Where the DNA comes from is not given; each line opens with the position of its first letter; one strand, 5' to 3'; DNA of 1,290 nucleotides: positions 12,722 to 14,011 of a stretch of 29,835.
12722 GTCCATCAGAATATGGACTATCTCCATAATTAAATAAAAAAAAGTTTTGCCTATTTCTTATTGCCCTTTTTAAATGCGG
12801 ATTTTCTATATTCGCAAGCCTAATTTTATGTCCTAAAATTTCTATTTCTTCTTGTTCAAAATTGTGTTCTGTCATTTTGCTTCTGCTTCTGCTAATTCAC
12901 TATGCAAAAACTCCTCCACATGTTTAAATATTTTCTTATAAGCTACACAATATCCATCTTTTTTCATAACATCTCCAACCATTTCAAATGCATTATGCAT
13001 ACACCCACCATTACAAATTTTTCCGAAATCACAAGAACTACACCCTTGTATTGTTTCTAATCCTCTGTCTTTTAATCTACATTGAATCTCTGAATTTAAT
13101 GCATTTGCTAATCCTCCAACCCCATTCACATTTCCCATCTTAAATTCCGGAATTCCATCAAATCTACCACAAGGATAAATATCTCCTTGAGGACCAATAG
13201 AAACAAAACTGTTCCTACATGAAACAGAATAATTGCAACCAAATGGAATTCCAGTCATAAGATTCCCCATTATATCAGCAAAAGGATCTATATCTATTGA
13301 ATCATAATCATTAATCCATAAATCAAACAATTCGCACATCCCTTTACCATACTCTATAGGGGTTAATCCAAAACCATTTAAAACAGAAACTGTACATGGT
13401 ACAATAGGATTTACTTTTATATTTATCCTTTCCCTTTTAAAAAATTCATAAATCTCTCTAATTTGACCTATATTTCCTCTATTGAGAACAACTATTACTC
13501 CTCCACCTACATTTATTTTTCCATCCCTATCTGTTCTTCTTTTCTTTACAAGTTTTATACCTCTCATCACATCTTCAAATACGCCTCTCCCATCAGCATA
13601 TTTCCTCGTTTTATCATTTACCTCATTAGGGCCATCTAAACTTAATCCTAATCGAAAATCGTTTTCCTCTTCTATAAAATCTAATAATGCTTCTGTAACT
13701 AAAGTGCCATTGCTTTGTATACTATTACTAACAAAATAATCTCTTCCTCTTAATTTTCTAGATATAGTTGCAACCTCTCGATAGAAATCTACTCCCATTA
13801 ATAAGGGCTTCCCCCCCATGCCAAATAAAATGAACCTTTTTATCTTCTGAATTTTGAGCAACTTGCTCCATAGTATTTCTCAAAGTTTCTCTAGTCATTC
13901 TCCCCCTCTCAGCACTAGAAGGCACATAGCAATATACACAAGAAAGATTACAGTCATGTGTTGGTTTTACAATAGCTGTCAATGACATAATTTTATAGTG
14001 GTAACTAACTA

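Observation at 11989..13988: Three-gene RiPP-like operon (rSAM/SPASM + [Y/H]xD precursor + C39-like peptidase) in a DPANN-type archaeon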

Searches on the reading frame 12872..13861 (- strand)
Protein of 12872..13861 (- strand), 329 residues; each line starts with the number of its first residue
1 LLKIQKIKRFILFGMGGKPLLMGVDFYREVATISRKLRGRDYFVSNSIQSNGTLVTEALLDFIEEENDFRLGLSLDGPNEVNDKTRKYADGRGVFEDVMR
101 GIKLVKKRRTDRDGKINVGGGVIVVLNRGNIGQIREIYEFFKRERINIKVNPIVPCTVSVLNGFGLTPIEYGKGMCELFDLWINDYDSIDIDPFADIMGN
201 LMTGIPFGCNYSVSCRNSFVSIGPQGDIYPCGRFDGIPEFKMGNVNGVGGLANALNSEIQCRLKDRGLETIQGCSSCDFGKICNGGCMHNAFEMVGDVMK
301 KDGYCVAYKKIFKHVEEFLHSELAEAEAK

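Call 3: search_protein_families(library=pfam, proteins=[window:12872-13861:-], max_evalue=0.1)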
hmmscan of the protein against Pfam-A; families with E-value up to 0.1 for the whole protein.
window:12872-13861:- (329 aa): 2 families
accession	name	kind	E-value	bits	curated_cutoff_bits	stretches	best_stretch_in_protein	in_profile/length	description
PF04055.27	Radical_SAM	-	5.1e-10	40.2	29.5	1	8-140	46-165/166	Radical SAM superfamily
PF13186.11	SPASM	-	5.6e-05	23.8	21.5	1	217-278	5-67/67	Iron-sulfur cluster-binding domain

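Call 4: search_protein_families(library=ncbifam, proteins=[window:12872-13861:-], max_evalue=0.1)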
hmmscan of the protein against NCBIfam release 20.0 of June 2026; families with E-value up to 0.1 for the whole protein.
window:12872-13861:- (329 aa): 53 families (the best 25 are shown)
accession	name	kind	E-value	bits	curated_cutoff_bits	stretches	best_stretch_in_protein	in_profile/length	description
NF041298.1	rSAM_mat_DynA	equivalog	1.5e-65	221.6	450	1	10-320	55-354/356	dynobactin maturation radical SAM/SPASM protein DynA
TIGR03942.1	sulfatase_rSAM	equivalog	1.7e-53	182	349.45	1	15-320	60-358/363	anaerobic sulfatase maturase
TIGR04083.1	rSAM_pep_methan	hypoth_equivalog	2.2e-45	155.2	300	1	15-326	52-350/376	TIGR04083 family peptide-modifying radical SAM enzyme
NF010321.0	PRK13758.1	equivalog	1.1e-42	146.6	441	1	15-314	64-357/370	anaerobic sulfatase-maturase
NF010308.0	PRK13745.1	equivalog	1.7e-35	122.8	484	1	4-319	63-385/412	anaerobic sulfatase-maturation protein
NF041707.1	rSAM_YhhB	equivalog_domain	4.1e-33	114.8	445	1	5-321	54-367/369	cyclophane-forming radical SAM/SPASM peptide maturase YhhB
TIGR04163.1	rSAM_cobopep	equivalog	2.8e-32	112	375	1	45-313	148-413/428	peptide-modifying radical SAM enzyme CbpB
NF041300.1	rSAM_mat_DarW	exception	1.2e-31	110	650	1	3-321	83-400/415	radical SAM/SPASM peptide maturase DarW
NF038005.1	rSAM_mat_DarE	equivalog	1.9e-28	99.4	650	1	1-318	114-431/432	darobactin maturation radical SAM/SPASM protein DarE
TIGR03906.1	quino_hemo_SAM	equivalog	3.4e-27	95.2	453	1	15-301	152-428/467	quinohemoprotein amine dehydrogenase maturation protein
NF047865.1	rSAM_PapB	equivalog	8e-27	94.3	340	2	14-108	59-152/330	PapB family radical SAM/SPASM ranthipeptide maturase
TIGR04261.1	rSAM_GlyRichRpt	subfamily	5.5e-23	81.6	310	1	12-147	49-179/363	cyclophane-forming radical SAM/SPASM peptide maturase GrrM/OscB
TIGR04269.1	SAM_SPASM_FxsB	subfamily_domain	1.5e-22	80.1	370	1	10-317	60-363/363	FxsB family cyclophane-forming radical SAM/SPASM peptide maturase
NF040492.1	not_ScfB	exception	4.7e-21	75.2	855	1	15-300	153-428/450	ScfB-related radical SAM/SPASM orphan maturase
TIGR03974.1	rSAM_six_Cys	equivalog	9.9e-20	70.8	425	2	215-305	349-434/451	thioether cross-link-forming SCIFF peptide maturase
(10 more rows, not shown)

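Call 11: find_homologous_proteins(query=window:12872-13861:-)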
Query window:12872-13861:- (329 aa): 224 proteins with E <= 0.001 among 1136 candidates; the best 120 are listed.
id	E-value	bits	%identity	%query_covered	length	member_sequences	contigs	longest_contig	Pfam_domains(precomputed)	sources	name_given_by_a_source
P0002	5.1e-213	724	100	96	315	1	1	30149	PF04055.28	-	-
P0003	2.8e-127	442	59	100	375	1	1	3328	PF04055.28,PF13353.12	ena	-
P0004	2.2e-126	439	60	98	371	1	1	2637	PF13186.12,PF04055.28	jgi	-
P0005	2.3e-125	436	60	95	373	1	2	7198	PF13186.12,PF04055.28,PF13353.12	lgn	-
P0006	1.2e-120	421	59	98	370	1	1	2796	PF04055.28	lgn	-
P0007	6.6e-119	415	56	98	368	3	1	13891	PF13186.12,PF04055.28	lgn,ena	-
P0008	1.2e-118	414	58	98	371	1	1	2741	PF13186.12,PF04055.28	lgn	-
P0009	6.5e-117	408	54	98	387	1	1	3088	PF13186.12,PF04055.28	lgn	-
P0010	7.8e-117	408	58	98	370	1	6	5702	PF04055.28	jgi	jgi:uncharacterized protein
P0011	1.1e-116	407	55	99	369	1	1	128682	PF04055.28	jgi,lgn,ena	-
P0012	2.3e-115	403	57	95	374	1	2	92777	PF13186.12,PF04055.28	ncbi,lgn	-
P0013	2.4e-115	403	54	98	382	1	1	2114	PF13186.12,PF04055.28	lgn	-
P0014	1.0e-113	398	56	95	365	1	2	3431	PF13186.12,PF04055.28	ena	-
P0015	6.1e-113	395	54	98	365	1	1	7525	PF04055.28,PF13353.12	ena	-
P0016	2.3e-111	390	54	95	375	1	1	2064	PF04055.28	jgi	jgi:uncharacterized protein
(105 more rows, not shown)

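Call 12: find_encoding_contigs(protein=P0011, flank=4000, max_places=2)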
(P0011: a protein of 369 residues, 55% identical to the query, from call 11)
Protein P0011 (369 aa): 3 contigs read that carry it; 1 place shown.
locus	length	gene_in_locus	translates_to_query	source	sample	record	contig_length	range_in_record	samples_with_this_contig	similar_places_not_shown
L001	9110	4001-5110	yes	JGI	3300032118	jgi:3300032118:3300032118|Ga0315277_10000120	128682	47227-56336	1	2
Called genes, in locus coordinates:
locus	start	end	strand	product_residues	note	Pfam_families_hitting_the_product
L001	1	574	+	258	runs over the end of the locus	-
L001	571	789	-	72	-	-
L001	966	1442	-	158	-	-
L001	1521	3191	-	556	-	PF00749:tRNA-synt_1c, PF03950:tRNA-synt_1c_C, PF20974:tRNA-synt_1c_C2 (faint)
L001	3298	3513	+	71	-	-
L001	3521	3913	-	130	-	-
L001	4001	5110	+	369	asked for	PF04055:Radical_SAM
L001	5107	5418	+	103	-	-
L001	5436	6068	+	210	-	PF13529:Peptidase_C39_2 (weak), PF09778:Guanylate_cyc_2 (weak)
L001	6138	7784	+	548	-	-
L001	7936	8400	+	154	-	-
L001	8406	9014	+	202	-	PF03575:Peptidase_S51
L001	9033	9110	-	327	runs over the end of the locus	PF13793:Pribosyltran_N, PF00156:Pribosyltran, PF14572:Pribosyl_synth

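Call 13: find_encoding_contigs(protein=P0012, flank=4000, max_places=2)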
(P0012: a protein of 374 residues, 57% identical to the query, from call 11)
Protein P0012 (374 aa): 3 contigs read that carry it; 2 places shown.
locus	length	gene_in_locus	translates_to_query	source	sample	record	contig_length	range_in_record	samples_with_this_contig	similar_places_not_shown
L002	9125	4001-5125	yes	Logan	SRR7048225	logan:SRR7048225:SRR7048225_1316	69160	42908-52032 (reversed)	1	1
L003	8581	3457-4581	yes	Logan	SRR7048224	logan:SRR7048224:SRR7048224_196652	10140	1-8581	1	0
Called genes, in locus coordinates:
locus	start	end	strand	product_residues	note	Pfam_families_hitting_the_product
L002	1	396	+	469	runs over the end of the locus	PF07690:MFS_1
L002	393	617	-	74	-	-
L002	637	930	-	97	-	-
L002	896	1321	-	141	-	-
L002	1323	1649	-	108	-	-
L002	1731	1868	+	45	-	-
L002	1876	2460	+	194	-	PF02676:TYW3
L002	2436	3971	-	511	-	-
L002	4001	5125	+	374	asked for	PF04055:Radical_SAM, PF13186:SPASM (weak)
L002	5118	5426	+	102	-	-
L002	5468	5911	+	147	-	-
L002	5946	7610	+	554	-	PF00749:tRNA-synt_1c, PF03950:tRNA-synt_1c_C, PF20974:tRNA-synt_1c_C2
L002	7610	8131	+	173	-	PF13245:AAA_19 (weak), PF13521:AAA_28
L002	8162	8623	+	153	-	PF07790:Pilin_N (faint)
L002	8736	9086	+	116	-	-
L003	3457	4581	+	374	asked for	PF04055:Radical_SAM, PF13186:SPASM (weak)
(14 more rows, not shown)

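Call 14: find_encoding_contigs(protein=P0007, flank=4000, max_places=2)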
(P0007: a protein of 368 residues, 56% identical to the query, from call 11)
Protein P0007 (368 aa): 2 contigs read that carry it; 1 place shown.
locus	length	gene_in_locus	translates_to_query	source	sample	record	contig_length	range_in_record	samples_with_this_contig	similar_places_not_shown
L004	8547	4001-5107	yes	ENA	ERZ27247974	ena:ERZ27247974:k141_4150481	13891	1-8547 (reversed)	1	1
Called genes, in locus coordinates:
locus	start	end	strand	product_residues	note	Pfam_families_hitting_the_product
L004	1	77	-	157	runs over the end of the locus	-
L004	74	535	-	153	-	-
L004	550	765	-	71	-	-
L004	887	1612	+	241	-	PF01978:TrmB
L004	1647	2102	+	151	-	-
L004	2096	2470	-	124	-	-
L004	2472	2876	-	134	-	-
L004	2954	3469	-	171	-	-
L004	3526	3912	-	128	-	-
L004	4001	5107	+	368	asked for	PF04055:Radical_SAM, PF13186:SPASM (faint)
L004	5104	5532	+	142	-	-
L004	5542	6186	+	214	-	PF09778:Guanylate_cyc_2 (weak), PF13529:Peptidase_C39_2 (weak)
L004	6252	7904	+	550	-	-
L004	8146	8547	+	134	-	?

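Call 22: find_related_loci(query=A3, collection=genome_contigs, flank=5000)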
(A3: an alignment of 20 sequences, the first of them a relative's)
Query A3 (369 aa) in genome_contigs; peptide patterns used: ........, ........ (x = any residue, [..] = any of these).
599 stretches matched a pattern (row limit reached: there are more); 574 encode a relative of the query (tblastn E <= 1e-3); the best 80 are kept; 80 distinct loci.
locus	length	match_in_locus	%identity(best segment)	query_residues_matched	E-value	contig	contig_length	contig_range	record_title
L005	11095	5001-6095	48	1-368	2e-126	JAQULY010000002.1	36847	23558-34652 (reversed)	MAG: Kiritimatiellae bacterium isolate STD1_141 NODE_2208_length_36847_cov_3.514461_Sandtown_D1, whole genome shotgun se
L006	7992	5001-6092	44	2-368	4e-105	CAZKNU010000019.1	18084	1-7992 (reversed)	MAG TPA_asm: uncultured Methanosarcinales archaeon isolate binchicken_co191_55 genome assembly, contig: NODE_2192_length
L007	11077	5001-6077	50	2-369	5e-130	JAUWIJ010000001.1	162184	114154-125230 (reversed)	MAG: archaeon isolate CSMAG_2291 CSMAG_2291_k127_3077829_length_162184_cov_60.1038, whole genome shotgun sequence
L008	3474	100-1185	40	3-368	3e-88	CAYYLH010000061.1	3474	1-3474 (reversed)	MAG TPA_asm: Candidatus Woesearchaeota archaeon isolate SRP252850_co1_223 genome assembly, contig: NODE_49704_length_347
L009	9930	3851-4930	42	3-369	1e-95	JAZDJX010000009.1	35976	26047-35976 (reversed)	MAG: Candidatus Aenigmatarchaeota archaeon isolate MEGAHIT-group-0.506 k141_9679941, whole genome shotgun sequence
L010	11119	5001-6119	35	2-366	7e-79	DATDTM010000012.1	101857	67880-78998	MAG TPA_asm: Candidatus Nanoarchaeia archaeon isolate SMAG_U8031 k141_18810, whole genome shotgun sequence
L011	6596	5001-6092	34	2-367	2e-69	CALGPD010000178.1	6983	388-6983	MAG TPA_asm: uncultured Spirochaetia bacterium isolate ERR1995158_bin.62_CONCOCT_v1.1_MAG genome assembly, contig: ERZ16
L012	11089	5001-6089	36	1-367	3e-69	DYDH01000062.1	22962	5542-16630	MAG TPA_asm: Herpetosiphon sp. isolate IMS_BF NODE_442_length_23024_cov_5.05608, whole genome shotgun sequence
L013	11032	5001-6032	33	2-355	6e-65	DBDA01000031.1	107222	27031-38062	MAG TPA_asm: Odoribacter sp. UBA944 UBA944_contig_1343, whole genome shotgun sequence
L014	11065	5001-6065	36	2-355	3e-65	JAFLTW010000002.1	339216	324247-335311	MAG: Muribaculaceae bacterium isolate HAN063 Seq2, whole genome shotgun sequence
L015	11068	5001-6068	34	2-356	8e-60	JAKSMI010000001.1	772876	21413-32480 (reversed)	MAG: Bacteroidales bacterium isolate Horse_feces121 MAG121_1, whole genome shotgun sequence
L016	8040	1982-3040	34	5-363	1e-59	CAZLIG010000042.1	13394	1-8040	MAG TPA_asm: uncultured Rhodospirillaceae bacterium isolate SRP192927_co3_180 genome assembly, contig: NODE_11003_length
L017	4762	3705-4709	33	29-363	2e-59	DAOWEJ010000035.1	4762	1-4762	MAG TPA_asm: Deltaproteobacteria bacterium isolate CSMAG_1936 CSMAG_1936_k141_3270048_length_4762_cov_10.4919, whole gen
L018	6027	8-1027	33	16-355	4e-56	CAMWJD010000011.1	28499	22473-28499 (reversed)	MAG TPA_asm: uncultured Porphyromonadaceae bacterium isolate SRR14411358_bin.3_metawrap_v1.3_MAG genome assembly, contig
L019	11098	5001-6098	33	2-362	6e-56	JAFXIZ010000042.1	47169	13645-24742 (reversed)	MAG: Bacteroidaceae bacterium isolate RGIG6458 Sheep_Rectum.Co__c1376319, whole genome shotgun sequence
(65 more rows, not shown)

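Call 28: search_protein_families(library=ncbifam, proteins=[P0011, P0007, P0012, P0003], max_evalue=1e-20)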
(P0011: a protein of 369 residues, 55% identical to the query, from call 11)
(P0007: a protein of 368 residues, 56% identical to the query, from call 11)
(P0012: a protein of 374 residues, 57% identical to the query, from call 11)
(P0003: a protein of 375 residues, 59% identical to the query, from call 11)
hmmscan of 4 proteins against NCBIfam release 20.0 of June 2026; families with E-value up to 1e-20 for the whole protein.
P0011 (369 aa): 22 families
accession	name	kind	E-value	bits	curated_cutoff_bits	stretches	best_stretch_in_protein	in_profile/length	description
NF041298.1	rSAM_mat_DynA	equivalog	2.6e-83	279.9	450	1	3-360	2-354/356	dynobactin maturation radical SAM/SPASM protein DynA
TIGR03942.1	sulfatase_rSAM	equivalog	2.3e-67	227.6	349.45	1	5-360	3-358/363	anaerobic sulfatase maturase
TIGR04083.1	rSAM_pep_methan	hypoth_equivalog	4.6e-52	177.1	300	1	5-364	3-348/376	TIGR04083 family peptide-modifying radical SAM enzyme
NF010321.0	PRK13758.1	equivalog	8.4e-47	160.1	441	1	5-354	7-357/370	anaerobic sulfatase-maturase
NF047865.1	rSAM_PapB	equivalog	8.1e-42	143.6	340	1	9-337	10-326/330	PapB family radical SAM/SPASM ranthipeptide maturase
TIGR04163.1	rSAM_cobopep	equivalog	1.3e-41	142.7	375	1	3-350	65-410/428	peptide-modifying radical SAM enzyme CbpB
NF041300.1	rSAM_mat_DarW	exception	2.5e-40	138.6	650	1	4-366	43-405/415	radical SAM/SPASM peptide maturase DarW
NF041707.1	rSAM_YhhB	equivalog_domain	1.7e-39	135.8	445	1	3-362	3-368/369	cyclophane-forming radical SAM/SPASM peptide maturase YhhB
NF038005.1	rSAM_mat_DarE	equivalog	2.3e-38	132.1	650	1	4-332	76-404/432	darobactin maturation radical SAM/SPASM protein DarE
NF010308.0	PRK13745.1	equivalog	5.5e-38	130.9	484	1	6-359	17-385/412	anaerobic sulfatase-maturation protein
TIGR04261.1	rSAM_GlyRichRpt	subfamily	5.1e-32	111.3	310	1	6-332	1-331/363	cyclophane-forming radical SAM/SPASM peptide maturase GrrM/OscB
NF041718.1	rSAM_phane_AMC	equivalog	1.1e-31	110.2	425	1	3-193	7-186/362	cyclophane-forming radical SAM peptide maturase AmcB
TIGR03974.1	rSAM_six_Cys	equivalog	3.1e-31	108.7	425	1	9-337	104-425/451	thioether cross-link-forming SCIFF peptide maturase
TIGR03906.1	quino_hemo_SAM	equivalog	6.6e-31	107.5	453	1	5-335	97-421/467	quinohemoprotein amine dehydrogenase maturation protein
NF040492.1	not_ScfB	exception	2.7e-30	105.7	855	1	9-334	102-421/450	ScfB-related radical SAM/SPASM orphan maturase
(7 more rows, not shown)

P0007 (368 aa): 22 families
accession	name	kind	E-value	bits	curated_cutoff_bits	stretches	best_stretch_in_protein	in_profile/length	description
NF041298.1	rSAM_mat_DynA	equivalog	5.9e-87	291.9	450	1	3-359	1-354/356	dynobactin maturation radical SAM/SPASM protein DynA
TIGR03942.1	sulfatase_rSAM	equivalog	1.4e-66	225.1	349.45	1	6-359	3-358/363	anaerobic sulfatase maturase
TIGR04083.1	rSAM_pep_methan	hypoth_equivalog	1.2e-53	182.3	300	1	6-365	3-350/376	TIGR04083 family peptide-modifying radical SAM enzyme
NF010321.0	PRK13758.1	equivalog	3.3e-46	158.1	441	1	3-353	4-357/370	anaerobic sulfatase-maturase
TIGR04163.1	rSAM_cobopep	equivalog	1e-44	153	375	1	5-352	66-413/428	peptide-modifying radical SAM enzyme CbpB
NF038005.1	rSAM_mat_DarE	equivalog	1.5e-43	149.2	650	1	4-331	75-404/432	darobactin maturation radical SAM/SPASM protein DarE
NF041300.1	rSAM_mat_DarW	exception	1.1e-39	136.5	650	1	3-358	41-398/415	radical SAM/SPASM peptide maturase DarW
NF047865.1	rSAM_PapB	equivalog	1.2e-39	136.5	340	1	10-336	10-326/330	PapB family radical SAM/SPASM ranthipeptide maturase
NF041707.1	rSAM_YhhB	equivalog_domain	1.9e-39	135.6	445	1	4-360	3-367/369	cyclophane-forming radical SAM/SPASM peptide maturase YhhB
NF010308.0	PRK13745.1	equivalog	2.7e-38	132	484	1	6-358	16-385/412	anaerobic sulfatase-maturation protein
TIGR04261.1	rSAM_GlyRichRpt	subfamily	4.6e-37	127.9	310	1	7-333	1-333/363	cyclophane-forming radical SAM/SPASM peptide maturase GrrM/OscB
TIGR03906.1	quino_hemo_SAM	equivalog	4.8e-36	124.4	453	1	7-334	98-421/467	quinohemoprotein amine dehydrogenase maturation protein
NF040492.1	not_ScfB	exception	4.1e-34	118.2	855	1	10-337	102-426/450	ScfB-related radical SAM/SPASM orphan maturase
NF041718.1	rSAM_phane_AMC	equivalog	7.7e-34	117.3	425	1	4-185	7-177/362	cyclophane-forming radical SAM peptide maturase AmcB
TIGR03974.1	rSAM_six_Cys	equivalog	2.5e-32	112.4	425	1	10-338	104-428/451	thioether cross-link-forming SCIFF peptide maturase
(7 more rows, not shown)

P0012 (374 aa): 22 families
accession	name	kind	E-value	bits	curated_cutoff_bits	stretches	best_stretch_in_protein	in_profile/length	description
NF041298.1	rSAM_mat_DynA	equivalog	8.9e-84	281.5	450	1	4-363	2-354/356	dynobactin maturation radical SAM/SPASM protein DynA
TIGR03942.1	sulfatase_rSAM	equivalog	2.4e-67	227.6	349.45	1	5-362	2-357/363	anaerobic sulfatase maturase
TIGR04083.1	rSAM_pep_methan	hypoth_equivalog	3.4e-58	197.3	300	1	5-370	2-351/376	TIGR04083 family peptide-modifying radical SAM enzyme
NF010321.0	PRK13758.1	equivalog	9.7e-48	163.1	441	1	2-357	3-357/370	anaerobic sulfatase-maturase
NF041300.1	rSAM_mat_DarW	exception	4.6e-45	154.2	650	1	2-370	40-406/415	radical SAM/SPASM peptide maturase DarW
NF041707.1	rSAM_YhhB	equivalog_domain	1.1e-44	152.9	445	1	4-364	3-367/369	cyclophane-forming radical SAM/SPASM peptide maturase YhhB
NF010308.0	PRK13745.1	equivalog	7.8e-44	150.2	484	1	3-363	13-386/412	anaerobic sulfatase-maturation protein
NF038005.1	rSAM_mat_DarE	equivalog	1.5e-41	142.6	650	1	3-359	74-429/432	darobactin maturation radical SAM/SPASM protein DarE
TIGR04163.1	rSAM_cobopep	equivalog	6e-35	120.8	375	1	4-359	65-416/428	peptide-modifying radical SAM enzyme CbpB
NF047865.1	rSAM_PapB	equivalog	7.7e-35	120.7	340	1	3-341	5-327/330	PapB family radical SAM/SPASM ranthipeptide maturase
TIGR04261.1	rSAM_GlyRichRpt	subfamily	7.9e-34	117.2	310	1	7-337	1-333/363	cyclophane-forming radical SAM/SPASM peptide maturase GrrM/OscB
TIGR03974.1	rSAM_six_Cys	equivalog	9.4e-32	110.4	425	1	10-347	104-433/451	thioether cross-link-forming SCIFF peptide maturase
NF040492.1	not_ScfB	exception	1.4e-30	106.6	855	1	7-342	99-427/450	ScfB-related radical SAM/SPASM orphan maturase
NF041718.1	rSAM_phane_AMC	equivalog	4.6e-30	104.8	425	1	4-151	7-151/362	cyclophane-forming radical SAM peptide maturase AmcB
TIGR03906.1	quino_hemo_SAM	equivalog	1.3e-29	103.2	453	1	4-339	95-423/467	quinohemoprotein amine dehydrogenase maturation protein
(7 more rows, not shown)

P0003 (375 aa): 25 families
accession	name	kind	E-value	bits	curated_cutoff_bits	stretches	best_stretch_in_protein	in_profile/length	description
NF041298.1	rSAM_mat_DynA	equivalog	2.5e-92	309.6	450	1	3-364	1-354/356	dynobactin maturation radical SAM/SPASM protein DynA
TIGR03942.1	sulfatase_rSAM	equivalog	1.2e-71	241.7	349.45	1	6-364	3-358/363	anaerobic sulfatase maturase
TIGR04083.1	rSAM_pep_methan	hypoth_equivalog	7.9e-58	196.1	300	1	6-371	3-351/376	TIGR04083 family peptide-modifying radical SAM enzyme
NF041300.1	rSAM_mat_DarW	exception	1.5e-47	162.3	650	1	3-374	41-409/415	radical SAM/SPASM peptide maturase DarW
NF038005.1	rSAM_mat_DarE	equivalog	1.7e-46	158.9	650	1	3-362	74-431/432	darobactin maturation radical SAM/SPASM protein DarE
NF010321.0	PRK13758.1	equivalog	3.4e-46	158.1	441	1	3-358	4-357/370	anaerobic sulfatase-maturase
NF041707.1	rSAM_YhhB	equivalog_domain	4.8e-46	157.4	445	1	4-365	3-367/369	cyclophane-forming radical SAM/SPASM peptide maturase YhhB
NF047865.1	rSAM_PapB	equivalog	1.9e-45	155.5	340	1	10-342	10-327/330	PapB family radical SAM/SPASM ranthipeptide maturase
NF010308.0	PRK13745.1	equivalog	7.6e-41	140.4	484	1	6-364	16-386/412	anaerobic sulfatase-maturation protein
TIGR04163.1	rSAM_cobopep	equivalog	1.2e-40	139.6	375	1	5-357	66-413/428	peptide-modifying radical SAM enzyme CbpB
TIGR04261.1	rSAM_GlyRichRpt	subfamily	3.8e-38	131.5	310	1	7-337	1-332/363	cyclophane-forming radical SAM/SPASM peptide maturase GrrM/OscB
TIGR03906.1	quino_hemo_SAM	equivalog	3.4e-37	128.2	453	1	7-338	98-420/467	quinohemoprotein amine dehydrogenase maturation protein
TIGR03974.1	rSAM_six_Cys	equivalog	1.1e-36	126.7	425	1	10-343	104-428/451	thioether cross-link-forming SCIFF peptide maturase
NF040492.1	not_ScfB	exception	2.3e-35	122.3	855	1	10-337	102-420/450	ScfB-related radical SAM/SPASM orphan maturase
NF038107.1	rSAM_NF038107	equivalog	4.6e-35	121.3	600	1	4-369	86-437/444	Cys-every-fifth radical SAM/SPASM peptide maturase CefB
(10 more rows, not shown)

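Call 66: search_solved_structures(query=A3, max_evalue=0.00001, show_alignments=1)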
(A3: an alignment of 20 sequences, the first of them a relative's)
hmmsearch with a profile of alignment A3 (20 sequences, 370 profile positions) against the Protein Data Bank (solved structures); distinct sequences matched with E-value up to 0.00001: 8.
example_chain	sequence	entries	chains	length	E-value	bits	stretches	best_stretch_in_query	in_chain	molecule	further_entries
4k37_A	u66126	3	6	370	6.4e-67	229.2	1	3-352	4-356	Anaerobic sulfatase-maturating enzyme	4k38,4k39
4k36_A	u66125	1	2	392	9.8e-67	228.6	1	3-352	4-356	Anaerobic sulfatase-maturating enzyme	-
5wgg_A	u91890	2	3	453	9.8e-39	136.5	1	10-337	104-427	Radical SAM domain protein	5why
9gm3_A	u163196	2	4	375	6.1e-37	130.6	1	6-363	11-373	ChlB radical SAM domain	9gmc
5v1q_A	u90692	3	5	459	2.7e-07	33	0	255-331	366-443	Radical SAM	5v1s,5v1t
6efn_A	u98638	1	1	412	2.7e-07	33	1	7-214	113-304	Sporulation killing factor maturation protein SkfB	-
4m7s_A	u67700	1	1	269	4.4e-07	32.3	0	10-69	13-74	BtrN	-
4m7t_A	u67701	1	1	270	4.8e-07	32.2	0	10-69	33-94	BtrN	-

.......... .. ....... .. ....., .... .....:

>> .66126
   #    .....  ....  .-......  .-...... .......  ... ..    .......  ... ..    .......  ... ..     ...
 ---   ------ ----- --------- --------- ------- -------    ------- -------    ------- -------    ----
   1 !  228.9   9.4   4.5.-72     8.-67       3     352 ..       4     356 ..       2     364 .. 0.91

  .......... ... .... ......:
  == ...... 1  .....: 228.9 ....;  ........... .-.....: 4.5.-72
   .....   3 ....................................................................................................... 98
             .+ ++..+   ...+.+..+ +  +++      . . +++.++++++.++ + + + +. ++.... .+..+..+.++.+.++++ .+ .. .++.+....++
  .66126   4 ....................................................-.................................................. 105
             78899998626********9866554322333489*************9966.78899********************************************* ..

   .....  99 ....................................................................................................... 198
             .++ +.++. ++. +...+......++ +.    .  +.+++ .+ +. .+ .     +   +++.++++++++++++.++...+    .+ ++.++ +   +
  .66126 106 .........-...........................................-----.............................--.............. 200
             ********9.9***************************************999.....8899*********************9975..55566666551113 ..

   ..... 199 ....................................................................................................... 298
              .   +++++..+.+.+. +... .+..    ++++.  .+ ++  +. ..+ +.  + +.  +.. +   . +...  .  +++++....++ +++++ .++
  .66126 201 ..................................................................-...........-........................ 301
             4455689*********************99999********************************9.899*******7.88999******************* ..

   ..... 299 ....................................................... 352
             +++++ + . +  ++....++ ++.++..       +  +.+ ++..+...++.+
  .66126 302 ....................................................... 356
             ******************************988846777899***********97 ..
